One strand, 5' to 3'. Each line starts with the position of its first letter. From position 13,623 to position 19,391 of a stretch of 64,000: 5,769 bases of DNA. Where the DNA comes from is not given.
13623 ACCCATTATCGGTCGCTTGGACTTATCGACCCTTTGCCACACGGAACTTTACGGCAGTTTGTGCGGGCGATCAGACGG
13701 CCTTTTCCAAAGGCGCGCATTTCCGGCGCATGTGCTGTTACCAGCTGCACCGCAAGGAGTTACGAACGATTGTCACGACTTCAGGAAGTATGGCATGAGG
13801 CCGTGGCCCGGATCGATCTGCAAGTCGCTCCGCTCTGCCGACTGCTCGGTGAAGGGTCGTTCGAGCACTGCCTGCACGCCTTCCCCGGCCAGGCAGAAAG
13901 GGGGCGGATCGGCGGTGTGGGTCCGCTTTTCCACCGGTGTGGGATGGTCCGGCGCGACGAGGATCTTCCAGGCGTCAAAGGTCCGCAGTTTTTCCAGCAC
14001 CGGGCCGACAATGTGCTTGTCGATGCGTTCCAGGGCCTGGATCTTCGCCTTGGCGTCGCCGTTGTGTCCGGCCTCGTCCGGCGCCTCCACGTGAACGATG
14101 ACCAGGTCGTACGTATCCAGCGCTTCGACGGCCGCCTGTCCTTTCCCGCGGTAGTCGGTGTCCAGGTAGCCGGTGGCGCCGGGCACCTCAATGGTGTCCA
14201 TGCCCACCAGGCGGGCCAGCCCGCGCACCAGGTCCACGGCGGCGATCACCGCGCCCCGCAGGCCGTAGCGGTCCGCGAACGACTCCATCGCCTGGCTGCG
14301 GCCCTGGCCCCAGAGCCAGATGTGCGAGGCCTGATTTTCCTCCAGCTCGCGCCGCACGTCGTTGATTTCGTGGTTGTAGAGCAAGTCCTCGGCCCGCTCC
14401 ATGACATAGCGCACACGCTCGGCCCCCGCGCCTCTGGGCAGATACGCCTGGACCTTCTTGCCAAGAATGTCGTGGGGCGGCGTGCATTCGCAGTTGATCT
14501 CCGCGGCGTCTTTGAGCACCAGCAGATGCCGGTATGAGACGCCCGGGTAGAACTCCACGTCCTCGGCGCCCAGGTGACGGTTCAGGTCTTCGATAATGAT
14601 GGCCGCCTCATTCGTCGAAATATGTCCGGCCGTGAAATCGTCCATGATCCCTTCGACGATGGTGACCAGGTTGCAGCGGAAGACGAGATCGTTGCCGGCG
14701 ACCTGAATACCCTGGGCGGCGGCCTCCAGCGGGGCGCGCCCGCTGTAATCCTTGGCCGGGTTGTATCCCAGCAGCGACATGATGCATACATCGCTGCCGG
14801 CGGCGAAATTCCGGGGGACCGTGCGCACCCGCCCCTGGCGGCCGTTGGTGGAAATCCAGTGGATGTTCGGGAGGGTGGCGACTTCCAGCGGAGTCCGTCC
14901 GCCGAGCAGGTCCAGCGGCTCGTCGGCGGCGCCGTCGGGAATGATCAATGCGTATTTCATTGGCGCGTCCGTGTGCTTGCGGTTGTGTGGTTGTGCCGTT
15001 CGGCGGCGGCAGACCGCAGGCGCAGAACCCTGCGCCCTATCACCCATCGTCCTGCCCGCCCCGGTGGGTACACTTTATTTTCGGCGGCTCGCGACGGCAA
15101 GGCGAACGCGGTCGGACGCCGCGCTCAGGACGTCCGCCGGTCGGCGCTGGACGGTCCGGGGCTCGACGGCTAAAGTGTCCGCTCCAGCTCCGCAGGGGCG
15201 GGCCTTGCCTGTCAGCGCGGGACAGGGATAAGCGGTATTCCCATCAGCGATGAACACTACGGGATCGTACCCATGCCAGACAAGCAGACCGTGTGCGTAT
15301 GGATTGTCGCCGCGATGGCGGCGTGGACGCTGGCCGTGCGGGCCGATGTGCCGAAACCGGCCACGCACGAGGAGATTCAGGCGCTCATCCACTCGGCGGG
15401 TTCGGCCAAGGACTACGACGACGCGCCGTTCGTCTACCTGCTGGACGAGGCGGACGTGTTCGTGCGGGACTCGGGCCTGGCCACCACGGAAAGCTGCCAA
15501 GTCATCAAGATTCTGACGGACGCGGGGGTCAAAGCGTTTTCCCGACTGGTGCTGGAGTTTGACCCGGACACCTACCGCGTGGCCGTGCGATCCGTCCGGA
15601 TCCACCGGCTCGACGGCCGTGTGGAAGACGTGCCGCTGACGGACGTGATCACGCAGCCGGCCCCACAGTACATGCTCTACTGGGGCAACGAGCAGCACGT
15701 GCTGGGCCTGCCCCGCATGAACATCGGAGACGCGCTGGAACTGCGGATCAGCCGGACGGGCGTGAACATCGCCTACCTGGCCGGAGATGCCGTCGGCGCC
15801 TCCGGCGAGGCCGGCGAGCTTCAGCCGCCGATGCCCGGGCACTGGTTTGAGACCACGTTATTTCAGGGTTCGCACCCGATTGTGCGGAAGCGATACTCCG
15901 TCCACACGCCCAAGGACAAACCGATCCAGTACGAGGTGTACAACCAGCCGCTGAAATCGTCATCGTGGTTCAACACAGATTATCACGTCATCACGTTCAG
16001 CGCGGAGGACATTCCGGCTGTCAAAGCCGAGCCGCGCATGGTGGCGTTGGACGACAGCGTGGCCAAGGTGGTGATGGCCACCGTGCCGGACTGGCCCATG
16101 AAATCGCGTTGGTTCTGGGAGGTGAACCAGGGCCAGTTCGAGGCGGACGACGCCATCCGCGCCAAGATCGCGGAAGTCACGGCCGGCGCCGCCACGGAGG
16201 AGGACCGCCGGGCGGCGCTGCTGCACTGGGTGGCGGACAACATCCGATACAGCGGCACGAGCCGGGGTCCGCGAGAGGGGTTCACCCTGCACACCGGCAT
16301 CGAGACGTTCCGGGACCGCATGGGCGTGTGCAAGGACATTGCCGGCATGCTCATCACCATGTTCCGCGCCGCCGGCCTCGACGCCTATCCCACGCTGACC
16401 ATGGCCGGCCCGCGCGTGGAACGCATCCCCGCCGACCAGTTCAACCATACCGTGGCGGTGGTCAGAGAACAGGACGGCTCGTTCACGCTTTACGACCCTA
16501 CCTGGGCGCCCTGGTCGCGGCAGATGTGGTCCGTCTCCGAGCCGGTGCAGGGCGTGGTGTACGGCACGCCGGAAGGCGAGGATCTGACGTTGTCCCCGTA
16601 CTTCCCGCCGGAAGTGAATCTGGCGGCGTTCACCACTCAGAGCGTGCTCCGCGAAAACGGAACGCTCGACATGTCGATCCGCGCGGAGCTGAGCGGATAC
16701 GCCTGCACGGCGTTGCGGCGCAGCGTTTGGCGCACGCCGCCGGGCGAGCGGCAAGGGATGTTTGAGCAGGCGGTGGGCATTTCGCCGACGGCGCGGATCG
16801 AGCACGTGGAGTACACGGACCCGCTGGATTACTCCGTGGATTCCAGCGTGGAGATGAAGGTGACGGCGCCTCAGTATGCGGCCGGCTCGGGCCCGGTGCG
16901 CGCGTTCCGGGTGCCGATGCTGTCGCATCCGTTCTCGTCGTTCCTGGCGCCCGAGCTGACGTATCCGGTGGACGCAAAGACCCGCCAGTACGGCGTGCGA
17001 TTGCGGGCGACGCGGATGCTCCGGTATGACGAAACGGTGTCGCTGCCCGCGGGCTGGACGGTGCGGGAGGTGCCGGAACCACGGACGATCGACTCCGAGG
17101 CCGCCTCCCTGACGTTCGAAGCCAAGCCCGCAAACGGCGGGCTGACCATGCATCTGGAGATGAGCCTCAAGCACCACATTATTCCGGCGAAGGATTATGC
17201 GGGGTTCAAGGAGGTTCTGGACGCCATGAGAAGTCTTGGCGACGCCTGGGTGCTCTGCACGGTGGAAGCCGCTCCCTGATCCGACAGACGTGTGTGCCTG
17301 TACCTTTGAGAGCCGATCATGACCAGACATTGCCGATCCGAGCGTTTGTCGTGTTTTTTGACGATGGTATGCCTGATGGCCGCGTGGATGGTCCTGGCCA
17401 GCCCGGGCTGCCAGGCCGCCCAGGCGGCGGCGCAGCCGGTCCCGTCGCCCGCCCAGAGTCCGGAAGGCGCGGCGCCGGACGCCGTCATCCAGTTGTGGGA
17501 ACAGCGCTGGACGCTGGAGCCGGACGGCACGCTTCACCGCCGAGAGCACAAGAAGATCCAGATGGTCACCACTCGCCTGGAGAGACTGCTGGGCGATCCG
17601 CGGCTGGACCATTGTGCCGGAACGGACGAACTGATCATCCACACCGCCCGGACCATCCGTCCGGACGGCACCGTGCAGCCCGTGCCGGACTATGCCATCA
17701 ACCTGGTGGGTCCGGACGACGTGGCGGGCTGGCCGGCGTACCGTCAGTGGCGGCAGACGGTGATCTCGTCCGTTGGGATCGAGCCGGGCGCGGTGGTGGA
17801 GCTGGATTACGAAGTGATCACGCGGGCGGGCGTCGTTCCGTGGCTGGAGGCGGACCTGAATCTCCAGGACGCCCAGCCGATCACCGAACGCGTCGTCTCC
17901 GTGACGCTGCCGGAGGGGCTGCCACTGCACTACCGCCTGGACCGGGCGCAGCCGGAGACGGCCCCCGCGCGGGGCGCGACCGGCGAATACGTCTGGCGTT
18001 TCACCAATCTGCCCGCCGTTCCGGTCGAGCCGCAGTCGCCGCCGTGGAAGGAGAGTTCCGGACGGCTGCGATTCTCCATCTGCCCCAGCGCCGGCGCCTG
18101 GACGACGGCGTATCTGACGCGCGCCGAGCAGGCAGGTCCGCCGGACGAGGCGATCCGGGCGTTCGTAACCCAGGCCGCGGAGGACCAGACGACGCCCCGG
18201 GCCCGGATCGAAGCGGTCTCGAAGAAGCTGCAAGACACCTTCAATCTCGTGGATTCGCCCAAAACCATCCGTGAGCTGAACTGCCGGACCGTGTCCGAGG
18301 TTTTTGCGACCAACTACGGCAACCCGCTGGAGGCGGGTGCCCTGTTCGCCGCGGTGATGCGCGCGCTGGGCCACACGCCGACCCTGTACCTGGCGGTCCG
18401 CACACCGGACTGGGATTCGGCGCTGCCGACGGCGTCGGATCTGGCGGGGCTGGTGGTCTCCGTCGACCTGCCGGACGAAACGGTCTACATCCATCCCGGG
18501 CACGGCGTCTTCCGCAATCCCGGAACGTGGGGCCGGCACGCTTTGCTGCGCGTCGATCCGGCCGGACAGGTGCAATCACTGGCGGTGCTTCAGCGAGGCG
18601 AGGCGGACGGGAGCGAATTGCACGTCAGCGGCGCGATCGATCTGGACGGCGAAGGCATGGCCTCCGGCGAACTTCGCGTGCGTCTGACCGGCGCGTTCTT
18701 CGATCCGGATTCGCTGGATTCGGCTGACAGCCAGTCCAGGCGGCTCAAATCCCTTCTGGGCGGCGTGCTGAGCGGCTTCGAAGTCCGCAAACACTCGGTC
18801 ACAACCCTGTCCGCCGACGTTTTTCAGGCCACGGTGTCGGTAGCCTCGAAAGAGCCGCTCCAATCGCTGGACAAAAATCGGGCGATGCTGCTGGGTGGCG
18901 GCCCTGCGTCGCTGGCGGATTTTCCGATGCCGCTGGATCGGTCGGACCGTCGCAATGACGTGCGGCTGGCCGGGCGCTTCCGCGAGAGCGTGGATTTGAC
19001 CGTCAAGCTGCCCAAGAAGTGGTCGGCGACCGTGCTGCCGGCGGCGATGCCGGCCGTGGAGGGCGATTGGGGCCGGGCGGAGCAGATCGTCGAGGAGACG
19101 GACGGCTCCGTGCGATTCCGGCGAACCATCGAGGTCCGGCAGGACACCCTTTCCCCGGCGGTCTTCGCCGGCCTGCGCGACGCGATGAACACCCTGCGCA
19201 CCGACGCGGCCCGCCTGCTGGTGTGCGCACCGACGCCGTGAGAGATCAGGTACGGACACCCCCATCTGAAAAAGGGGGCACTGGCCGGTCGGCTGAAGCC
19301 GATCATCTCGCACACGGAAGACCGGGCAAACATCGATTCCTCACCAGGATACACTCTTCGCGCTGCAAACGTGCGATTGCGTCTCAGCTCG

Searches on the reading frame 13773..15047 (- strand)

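Call 101: search_protein_families(library=pfam, proteins=[window:13773-15047:-], max_evalue=0.00001)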
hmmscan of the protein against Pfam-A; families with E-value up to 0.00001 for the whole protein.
window:13773-15047:- (424 aa): 2 families
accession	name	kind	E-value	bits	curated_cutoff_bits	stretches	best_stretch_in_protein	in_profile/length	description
PF10143.14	PhosphMutase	-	1.6e-52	178.3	21.5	1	68-229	3-170/170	2,3-bisphosphoglycerate-independent phosphoglycerate mutase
PF01676.23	Metalloenzyme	-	2.3e-38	132.6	24.3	1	30-409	1-237/252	Metalloenzyme superfamily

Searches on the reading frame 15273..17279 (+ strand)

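Call 101: search_protein_families(library=pfam, proteins=[window:15273-17279:+], max_evalue=0.00001)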
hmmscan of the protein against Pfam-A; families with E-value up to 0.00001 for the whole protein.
window:15273-17279:+ (668 aa): 2 families
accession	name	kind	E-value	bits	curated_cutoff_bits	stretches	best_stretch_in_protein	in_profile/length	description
PF12969.12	DUF3857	-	3.1e-29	102.6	24.6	1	67-250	2-169/170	Domain of Unknown Function with PDB structure (DUF3857)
PF01841.26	Transglut_core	-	2.2e-08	34.8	23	1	300-379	5-80/108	Transglutaminase-like superfamily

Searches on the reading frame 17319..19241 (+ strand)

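Call 101: search_protein_families(library=pfam, proteins=[window:17319-19241:+], max_evalue=0.00001)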
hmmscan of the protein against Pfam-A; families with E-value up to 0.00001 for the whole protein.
window:17319-19241:+ (640 aa): 1 family
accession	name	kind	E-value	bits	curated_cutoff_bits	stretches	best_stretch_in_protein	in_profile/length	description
PF12969.12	DUF3857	-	3.6e-19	69.9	24.6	1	69-234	2-169/170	Domain of Unknown Function with PDB structure (DUF3857)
